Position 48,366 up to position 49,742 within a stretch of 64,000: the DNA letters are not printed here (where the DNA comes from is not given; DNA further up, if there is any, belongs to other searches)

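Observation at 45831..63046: Complete F1Fo ATP synthase operon nested inside the NDH-1 operon: nuoA-B-CD-H | atpD-C-B-E-F-H-A-G | nuoI-J-K-L-M-N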

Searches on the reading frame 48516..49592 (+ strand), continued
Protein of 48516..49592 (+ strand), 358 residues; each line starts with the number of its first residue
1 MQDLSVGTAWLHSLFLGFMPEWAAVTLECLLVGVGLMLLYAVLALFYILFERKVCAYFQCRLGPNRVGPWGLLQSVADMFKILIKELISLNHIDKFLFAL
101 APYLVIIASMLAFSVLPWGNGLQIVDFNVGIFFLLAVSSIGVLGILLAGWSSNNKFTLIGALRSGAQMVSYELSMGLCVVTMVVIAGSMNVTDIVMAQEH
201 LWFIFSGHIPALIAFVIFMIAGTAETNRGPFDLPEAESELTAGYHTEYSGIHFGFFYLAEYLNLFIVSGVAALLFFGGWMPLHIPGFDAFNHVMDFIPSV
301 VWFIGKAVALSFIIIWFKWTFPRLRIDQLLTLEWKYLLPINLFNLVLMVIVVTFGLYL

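Call 34: list_cluster_members(proteins=[P0123, P0127, P0128, P0126, P0124, P0131, P0125, P0132, P0154, P0161])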
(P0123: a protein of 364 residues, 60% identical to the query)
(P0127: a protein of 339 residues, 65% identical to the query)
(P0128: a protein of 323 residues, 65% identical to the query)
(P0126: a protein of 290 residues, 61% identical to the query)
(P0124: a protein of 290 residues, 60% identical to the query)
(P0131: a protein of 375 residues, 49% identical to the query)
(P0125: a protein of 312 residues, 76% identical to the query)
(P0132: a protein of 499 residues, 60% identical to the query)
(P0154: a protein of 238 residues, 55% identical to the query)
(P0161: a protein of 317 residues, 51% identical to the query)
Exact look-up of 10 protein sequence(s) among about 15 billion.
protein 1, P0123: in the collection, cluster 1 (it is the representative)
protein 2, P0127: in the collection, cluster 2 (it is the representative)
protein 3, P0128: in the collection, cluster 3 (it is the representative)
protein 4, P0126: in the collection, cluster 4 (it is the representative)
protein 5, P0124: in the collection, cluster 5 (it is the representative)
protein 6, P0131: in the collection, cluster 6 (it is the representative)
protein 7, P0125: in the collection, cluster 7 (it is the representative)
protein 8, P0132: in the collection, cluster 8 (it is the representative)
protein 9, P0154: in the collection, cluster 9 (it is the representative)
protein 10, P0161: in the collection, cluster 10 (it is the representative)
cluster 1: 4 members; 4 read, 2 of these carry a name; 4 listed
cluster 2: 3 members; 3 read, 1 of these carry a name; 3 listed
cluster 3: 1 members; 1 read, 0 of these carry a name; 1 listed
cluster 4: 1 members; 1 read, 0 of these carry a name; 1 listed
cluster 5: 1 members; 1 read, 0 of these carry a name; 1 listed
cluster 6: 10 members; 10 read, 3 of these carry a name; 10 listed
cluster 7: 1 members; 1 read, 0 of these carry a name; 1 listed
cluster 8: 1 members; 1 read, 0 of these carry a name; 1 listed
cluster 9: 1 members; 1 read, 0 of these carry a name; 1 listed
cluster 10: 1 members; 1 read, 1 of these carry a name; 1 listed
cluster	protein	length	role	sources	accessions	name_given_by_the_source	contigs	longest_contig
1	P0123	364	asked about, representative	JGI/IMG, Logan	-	NADH-quinone oxidoreductase subunit H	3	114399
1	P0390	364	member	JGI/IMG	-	NADH-quinone oxidoreductase subunit H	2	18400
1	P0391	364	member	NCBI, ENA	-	-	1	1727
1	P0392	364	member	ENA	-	-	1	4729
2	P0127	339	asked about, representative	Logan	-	-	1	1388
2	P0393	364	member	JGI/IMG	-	NADH-quinone oxidoreductase subunit H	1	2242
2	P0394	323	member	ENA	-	-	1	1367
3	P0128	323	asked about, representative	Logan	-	-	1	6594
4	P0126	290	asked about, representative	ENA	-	-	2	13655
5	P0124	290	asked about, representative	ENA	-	-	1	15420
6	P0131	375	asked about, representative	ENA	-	-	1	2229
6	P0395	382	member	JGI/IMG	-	NADH-quinone oxidoreductase subunit H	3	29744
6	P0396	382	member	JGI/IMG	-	NADH-quinone oxidoreductase subunit H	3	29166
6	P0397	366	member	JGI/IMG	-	NADH-quinone oxidoreductase subunit H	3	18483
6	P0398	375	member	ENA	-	-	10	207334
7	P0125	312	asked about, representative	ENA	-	-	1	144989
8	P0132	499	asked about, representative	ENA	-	-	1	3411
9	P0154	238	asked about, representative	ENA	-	-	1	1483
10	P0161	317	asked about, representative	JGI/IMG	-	NADH-quinone oxidoreductase subunit H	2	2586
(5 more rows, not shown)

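Call 35: find_related_loci(query=P0123, collection=metagenome_contigs, flank=10000)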
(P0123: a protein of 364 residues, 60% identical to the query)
Query P0123 (364 aa) in metagenome_contigs; peptide patterns used: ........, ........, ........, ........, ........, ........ (x = any residue, [..] = any of these).
600 stretches matched a pattern (row limit reached: there are more); 594 encode a relative of the query (tblastn E <= 1e-3); the best 80 are kept; 80 distinct loci.
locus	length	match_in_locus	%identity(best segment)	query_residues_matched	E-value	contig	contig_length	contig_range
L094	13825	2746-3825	73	5-364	0e+0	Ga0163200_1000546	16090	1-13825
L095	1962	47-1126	74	5-364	0e+0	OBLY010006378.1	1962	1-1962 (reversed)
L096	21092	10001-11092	72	1-364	7e-180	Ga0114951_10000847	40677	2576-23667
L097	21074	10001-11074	75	7-364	7e-180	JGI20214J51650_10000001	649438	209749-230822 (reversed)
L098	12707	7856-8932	74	6-364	1e-178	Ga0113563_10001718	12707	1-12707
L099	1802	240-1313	73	7-364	0e+0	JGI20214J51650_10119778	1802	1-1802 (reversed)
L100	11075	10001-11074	72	4-361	6e-176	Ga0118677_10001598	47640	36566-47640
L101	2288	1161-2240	74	5-364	0e+0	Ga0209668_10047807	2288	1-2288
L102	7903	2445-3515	73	8-364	1e-171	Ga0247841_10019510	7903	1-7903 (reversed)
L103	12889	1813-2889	71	6-364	4e-170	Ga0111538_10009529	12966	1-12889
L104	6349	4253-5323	71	8-364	5e-171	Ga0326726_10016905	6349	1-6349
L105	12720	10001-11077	65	6-364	3e-160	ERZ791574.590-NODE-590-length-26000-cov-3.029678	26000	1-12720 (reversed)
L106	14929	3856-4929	65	7-364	3e-160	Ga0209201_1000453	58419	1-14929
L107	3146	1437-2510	69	7-364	5e-168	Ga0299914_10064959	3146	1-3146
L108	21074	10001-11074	64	7-364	2e-159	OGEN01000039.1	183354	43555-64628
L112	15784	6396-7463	66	8-363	2e-154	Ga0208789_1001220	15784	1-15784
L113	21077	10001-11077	65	6-364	2e-152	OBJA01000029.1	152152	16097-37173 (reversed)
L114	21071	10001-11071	63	5-360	3e-151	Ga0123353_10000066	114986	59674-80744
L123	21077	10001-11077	59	6-364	7e-148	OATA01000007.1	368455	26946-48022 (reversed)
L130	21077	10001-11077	60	6-364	2e-147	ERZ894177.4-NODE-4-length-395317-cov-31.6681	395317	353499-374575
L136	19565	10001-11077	59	6-364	9e-147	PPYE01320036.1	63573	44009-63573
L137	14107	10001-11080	61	5-364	2e-146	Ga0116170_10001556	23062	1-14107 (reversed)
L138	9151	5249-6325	58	6-364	5e-146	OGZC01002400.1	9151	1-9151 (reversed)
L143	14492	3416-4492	60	6-364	2e-145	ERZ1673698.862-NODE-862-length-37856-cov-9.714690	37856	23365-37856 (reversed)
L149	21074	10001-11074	60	7-364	5e-143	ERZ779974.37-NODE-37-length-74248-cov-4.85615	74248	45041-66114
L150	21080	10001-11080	58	6-364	1e-141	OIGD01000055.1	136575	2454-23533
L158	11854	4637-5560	64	57-364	3e-138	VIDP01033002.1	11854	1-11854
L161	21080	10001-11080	56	6-364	4e-137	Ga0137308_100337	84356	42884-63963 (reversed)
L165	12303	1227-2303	57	6-364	6e-135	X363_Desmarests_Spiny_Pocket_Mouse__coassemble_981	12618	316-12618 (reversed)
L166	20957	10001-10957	61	46-364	2e-134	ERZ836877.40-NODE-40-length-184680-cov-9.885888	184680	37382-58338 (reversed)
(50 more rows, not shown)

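Call 36: find_homologous_proteins(query=P0393, max_evalue=1e-30)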
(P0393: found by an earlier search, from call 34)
Query P0393 (364 aa): 8000 proteins with E <= 1e-30 among 8000 candidates; the best 120 are listed.
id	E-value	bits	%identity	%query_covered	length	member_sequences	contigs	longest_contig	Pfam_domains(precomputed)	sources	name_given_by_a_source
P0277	2.3e-269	911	75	95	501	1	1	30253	PF00146.27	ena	-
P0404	9.9e-210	715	89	99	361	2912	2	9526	PF00146.27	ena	-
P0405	3.5e-205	700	88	97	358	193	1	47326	PF00146.27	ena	-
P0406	3.1e-204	697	85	98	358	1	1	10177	PF00146.27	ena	-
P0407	3.1e-198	677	85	97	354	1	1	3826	PF00146.27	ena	-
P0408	2.0e-197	674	83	97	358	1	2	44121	PF00146.27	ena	-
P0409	2.5e-197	674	85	97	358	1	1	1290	PF00146.27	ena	-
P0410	4.9e-196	670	82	98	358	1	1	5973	PF00146.27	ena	-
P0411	1.2e-194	665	88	92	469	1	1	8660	PF00146.27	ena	-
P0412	9.8e-194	662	84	97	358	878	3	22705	PF00146.27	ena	-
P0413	1.9e-193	661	83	97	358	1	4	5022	PF00146.27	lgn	-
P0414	1.4e-192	658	84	97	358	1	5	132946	PF00146.27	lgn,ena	-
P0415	1.5e-192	658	84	97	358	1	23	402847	PF00146.27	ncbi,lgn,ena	-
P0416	1.8e-192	658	84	97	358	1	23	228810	PF00146.27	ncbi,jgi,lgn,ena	-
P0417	5.0e-192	656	81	98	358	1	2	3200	PF00146.27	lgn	-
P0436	6.8e-189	646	80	98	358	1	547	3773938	PF00146.27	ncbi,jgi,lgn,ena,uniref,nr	ncbi:MAG: NADH-quinone oxidoreductase subunit NuoH [Bacteroides graminisolvens]|uniref:NADH-quinone 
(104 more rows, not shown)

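Call 42: list_cluster_members(proteins=[L105:10004-11077:+, L108:10001-11074:+, L136:10004-11077:+, L150:10004-11080:+, L161:10004-11080:+, L165:1230-2303:+, L166:9881-10957:+, L158:4481-5560:+, L056:8696-9769:+, L070:10001-11074:+])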
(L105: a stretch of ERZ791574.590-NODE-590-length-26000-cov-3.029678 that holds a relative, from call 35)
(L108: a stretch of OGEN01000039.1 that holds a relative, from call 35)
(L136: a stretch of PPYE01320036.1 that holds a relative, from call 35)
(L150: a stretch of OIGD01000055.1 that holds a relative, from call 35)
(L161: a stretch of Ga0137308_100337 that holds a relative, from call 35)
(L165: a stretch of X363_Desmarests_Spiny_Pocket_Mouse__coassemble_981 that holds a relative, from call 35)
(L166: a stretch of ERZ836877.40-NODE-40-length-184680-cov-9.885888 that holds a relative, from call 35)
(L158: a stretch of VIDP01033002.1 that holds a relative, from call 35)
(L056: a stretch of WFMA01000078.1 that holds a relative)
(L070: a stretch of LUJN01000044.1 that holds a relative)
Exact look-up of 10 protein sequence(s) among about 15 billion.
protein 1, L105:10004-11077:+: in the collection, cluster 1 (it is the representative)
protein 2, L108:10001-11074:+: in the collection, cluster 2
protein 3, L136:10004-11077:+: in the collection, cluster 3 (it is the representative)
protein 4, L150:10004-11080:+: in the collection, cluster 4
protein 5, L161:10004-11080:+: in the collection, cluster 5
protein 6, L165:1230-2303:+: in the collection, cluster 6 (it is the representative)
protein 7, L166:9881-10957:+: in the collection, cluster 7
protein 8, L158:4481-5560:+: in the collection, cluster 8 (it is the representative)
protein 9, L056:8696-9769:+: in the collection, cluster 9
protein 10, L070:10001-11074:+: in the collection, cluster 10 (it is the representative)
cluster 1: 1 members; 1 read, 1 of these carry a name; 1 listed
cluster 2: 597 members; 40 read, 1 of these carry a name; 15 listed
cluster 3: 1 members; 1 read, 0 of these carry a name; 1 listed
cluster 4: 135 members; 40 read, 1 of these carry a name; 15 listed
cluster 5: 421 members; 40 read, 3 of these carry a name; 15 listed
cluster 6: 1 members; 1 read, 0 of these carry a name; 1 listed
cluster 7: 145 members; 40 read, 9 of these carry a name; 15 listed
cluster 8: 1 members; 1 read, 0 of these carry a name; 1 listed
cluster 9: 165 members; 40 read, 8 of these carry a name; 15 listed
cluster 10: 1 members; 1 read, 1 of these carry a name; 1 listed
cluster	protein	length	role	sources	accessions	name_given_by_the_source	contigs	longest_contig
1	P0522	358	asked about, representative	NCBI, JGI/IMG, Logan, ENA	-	NADH-quinone oxidoreductase subunit H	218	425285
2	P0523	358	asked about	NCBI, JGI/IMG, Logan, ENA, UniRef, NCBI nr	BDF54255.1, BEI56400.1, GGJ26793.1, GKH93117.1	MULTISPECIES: NADH-quinone oxidoreductase subunit NuoH [Butyricimonas] | NADH-quinone oxidoreductase subunit H | NADH-quinone oxidoreductase subunit H n=3 Tax=Butyricimonas TaxID=574697 ...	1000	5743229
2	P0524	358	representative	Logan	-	-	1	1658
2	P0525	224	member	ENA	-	-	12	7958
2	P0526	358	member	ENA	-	-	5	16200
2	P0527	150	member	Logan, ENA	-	-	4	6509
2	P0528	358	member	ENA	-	-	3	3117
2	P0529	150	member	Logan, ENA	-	-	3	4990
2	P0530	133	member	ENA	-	-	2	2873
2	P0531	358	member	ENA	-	-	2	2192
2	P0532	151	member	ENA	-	-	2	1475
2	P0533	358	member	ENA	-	-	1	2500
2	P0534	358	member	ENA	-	-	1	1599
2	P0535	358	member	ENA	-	-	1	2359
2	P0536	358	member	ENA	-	-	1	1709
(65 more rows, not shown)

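Call 64: find_encoding_contigs(protein=P0436, flank=10000, max_places=1)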
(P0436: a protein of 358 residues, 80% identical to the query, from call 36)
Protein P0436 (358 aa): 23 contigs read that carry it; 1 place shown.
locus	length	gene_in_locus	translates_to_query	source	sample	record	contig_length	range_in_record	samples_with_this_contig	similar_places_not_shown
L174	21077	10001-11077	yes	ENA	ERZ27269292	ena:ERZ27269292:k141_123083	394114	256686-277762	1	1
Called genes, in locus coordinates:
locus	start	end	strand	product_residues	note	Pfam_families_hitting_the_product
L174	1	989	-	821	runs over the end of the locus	PF08245:Mur_ligase_M, PF01168:Ala_racemase_N, PF00842:Ala_racemase_C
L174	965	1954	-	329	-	PF08885:GSCFA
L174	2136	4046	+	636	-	PF13292:DXP_synthase_N, PF00456:Transketolase_N (faint), PF02779:Transket_pyr, PF02780:Transketolase_C, PF17147:PFOR_II (weak)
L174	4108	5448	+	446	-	PF02254:TrkA_N, PF13241:NAD_binding_7 (faint), PF02080:TrkA_C (weak), PF02254:TrkA_N, PF02080:TrkA_C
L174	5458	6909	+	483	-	PF02386:TrkH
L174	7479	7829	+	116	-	PF00507:Oxidored_q4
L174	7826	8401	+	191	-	PF01058:Oxidored_q6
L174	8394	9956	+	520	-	PF00329:Complex1_30kDa, PF00346:Complex1_49kDa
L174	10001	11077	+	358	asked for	PF00146:NADHdh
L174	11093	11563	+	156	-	PF13183:Fer4_8 (faint), PF13534:Fer4_17 (faint), PF13237:Fer4_10 (weak), PF00037:Fer4 (weak), PF14697:Fer4_21 (weak), PF12838:Fer4_7, PF13187:Fer4_9, PF00037:Fer4, +5 more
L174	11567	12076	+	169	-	PF00499:Oxidored_q3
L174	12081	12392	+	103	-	PF00420:Oxidored_q2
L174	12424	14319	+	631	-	PF00662:Proton_antipo_N, PF00361:Proton_antipo_M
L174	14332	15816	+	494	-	PF00361:Proton_antipo_M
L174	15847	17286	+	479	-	PF00361:Proton_antipo_M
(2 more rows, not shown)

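Call 66: list_cluster_members(proteins=[L113:9992-11077:+, L114:10007-11071:+, L123:9995-11077:+, L130:10004-11077:+, L138:5252-6325:+, L143:3419-4492:+, L149:10001-11074:+, L112:6381-7466:+, L097:10001-11074:+, L137:9995-11080:+])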
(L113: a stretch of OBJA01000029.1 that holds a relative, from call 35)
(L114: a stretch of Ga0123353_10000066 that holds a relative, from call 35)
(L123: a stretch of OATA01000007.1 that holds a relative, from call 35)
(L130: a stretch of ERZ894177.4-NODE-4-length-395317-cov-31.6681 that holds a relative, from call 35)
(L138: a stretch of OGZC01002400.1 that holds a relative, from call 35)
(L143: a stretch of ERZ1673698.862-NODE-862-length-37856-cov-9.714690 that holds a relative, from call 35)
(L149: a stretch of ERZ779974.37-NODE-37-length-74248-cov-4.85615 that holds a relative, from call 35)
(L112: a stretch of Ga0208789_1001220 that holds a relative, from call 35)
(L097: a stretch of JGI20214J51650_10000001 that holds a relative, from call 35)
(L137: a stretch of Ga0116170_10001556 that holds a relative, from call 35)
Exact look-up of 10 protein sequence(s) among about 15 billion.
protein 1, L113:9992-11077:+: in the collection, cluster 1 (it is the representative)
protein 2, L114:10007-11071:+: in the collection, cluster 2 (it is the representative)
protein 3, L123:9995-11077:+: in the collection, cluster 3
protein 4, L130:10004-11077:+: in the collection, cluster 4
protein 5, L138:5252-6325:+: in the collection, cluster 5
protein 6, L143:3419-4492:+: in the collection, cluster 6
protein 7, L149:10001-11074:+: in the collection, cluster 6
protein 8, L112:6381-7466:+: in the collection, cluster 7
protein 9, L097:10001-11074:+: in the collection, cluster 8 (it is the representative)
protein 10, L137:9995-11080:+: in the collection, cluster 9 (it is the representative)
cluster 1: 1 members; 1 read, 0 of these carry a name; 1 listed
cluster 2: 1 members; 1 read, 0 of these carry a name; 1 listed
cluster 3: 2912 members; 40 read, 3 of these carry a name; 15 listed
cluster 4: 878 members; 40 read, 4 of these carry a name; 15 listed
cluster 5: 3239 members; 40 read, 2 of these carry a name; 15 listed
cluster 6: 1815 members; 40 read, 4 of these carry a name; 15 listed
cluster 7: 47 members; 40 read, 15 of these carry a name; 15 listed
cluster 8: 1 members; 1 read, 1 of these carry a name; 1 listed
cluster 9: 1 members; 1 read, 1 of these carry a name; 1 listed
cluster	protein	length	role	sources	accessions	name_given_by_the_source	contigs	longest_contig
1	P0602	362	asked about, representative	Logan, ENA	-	-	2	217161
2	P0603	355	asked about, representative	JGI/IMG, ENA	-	-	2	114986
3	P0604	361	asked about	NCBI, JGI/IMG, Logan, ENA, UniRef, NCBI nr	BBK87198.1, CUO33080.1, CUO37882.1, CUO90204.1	NADH-quinone oxidoreductase subunit NuoH [Bacteroides uniformis] | NADH-quinone oxidoreductase subunit H | NADH-quinone oxidoreductase subunit H n=3 Tax=Bacteroides uniformis TaxID=820 ...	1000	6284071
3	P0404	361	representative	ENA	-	-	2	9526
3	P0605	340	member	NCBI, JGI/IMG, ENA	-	NADH-quinone oxidoreductase subunit H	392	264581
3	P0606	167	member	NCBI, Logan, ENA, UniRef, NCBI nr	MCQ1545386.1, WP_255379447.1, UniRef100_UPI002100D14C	4Fe-4S dicluster domain-containing protein [Bacteroides clarus] | 4Fe-4S binding protein n=1 Tax=Bacteroides clarus TaxID=626929 RepID=UPI002100D14C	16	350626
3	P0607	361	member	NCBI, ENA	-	-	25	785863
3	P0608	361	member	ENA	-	-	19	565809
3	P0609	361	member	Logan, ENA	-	-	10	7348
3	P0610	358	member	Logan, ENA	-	-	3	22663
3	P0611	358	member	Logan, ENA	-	-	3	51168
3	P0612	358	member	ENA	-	-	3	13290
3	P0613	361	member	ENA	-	-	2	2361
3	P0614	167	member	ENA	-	-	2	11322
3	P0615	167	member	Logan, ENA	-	-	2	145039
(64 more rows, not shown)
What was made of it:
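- Tried and rejected: Later look-ups of exact NuoH ORFs did (calls 42, 66).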
